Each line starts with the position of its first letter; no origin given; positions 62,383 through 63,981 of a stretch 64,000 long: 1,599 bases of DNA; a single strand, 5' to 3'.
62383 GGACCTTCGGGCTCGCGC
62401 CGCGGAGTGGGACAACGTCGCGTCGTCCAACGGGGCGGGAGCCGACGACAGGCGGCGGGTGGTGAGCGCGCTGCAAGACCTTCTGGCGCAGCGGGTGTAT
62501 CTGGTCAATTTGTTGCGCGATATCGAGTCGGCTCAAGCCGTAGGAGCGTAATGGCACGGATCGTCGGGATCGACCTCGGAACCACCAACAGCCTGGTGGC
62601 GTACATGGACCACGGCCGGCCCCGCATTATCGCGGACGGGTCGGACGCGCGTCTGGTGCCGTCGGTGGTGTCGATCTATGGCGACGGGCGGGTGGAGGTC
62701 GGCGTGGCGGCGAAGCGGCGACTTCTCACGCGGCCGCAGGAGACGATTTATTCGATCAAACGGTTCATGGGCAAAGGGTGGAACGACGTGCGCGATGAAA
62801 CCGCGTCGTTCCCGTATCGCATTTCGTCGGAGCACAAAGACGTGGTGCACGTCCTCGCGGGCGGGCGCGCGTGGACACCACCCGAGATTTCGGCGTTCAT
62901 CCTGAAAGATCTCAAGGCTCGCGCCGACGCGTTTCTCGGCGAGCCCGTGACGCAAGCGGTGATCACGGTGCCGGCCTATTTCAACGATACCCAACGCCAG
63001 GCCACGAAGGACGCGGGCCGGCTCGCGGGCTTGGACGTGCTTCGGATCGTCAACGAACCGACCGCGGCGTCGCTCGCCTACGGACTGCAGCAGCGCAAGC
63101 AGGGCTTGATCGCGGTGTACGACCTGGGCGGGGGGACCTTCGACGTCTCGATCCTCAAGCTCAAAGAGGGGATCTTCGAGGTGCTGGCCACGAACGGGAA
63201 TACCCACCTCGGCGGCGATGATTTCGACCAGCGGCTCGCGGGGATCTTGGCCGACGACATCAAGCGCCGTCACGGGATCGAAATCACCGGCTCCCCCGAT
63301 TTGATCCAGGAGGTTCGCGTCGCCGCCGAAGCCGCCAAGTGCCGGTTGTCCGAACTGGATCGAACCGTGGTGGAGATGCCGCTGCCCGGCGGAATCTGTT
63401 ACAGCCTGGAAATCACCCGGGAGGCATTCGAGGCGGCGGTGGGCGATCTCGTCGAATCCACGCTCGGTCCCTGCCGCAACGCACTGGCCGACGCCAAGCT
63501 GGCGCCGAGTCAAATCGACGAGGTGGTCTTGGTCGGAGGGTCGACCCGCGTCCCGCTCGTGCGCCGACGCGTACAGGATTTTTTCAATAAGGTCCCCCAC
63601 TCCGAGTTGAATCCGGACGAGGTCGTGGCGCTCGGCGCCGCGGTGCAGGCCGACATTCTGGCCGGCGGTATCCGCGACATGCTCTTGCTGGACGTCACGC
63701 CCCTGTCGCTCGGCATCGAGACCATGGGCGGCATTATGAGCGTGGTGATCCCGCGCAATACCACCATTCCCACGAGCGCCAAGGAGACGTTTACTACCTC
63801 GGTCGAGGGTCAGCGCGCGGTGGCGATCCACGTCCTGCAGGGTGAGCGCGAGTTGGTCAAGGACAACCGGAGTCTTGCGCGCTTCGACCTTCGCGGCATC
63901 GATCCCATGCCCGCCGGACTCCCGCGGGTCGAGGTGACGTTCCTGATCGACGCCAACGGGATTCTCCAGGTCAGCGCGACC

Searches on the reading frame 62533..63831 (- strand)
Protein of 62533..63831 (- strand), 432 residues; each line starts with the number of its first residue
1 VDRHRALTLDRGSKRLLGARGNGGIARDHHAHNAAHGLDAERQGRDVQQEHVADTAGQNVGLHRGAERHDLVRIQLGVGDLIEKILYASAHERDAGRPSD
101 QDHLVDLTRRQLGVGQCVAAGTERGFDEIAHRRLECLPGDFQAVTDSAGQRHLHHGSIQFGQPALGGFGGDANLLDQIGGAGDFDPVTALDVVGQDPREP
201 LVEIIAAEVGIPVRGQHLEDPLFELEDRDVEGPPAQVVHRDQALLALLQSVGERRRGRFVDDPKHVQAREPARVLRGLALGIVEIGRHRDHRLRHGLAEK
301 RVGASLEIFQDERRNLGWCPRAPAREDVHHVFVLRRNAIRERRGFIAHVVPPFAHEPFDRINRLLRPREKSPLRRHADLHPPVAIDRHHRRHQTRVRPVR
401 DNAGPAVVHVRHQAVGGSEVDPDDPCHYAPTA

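Call 75: search_protein_families(library=pfam, proteins=[window:62533-63831:-], max_evalue=0.00001)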
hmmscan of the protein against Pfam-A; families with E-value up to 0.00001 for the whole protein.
window:62533-63831:- (432 aa): 1 family
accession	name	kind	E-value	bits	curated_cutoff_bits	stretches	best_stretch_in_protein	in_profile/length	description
PF10712.14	NAD-GH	-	4e-90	303.4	22.8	1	1-427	141-576/576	NAD-specific glutamate dehydrogenase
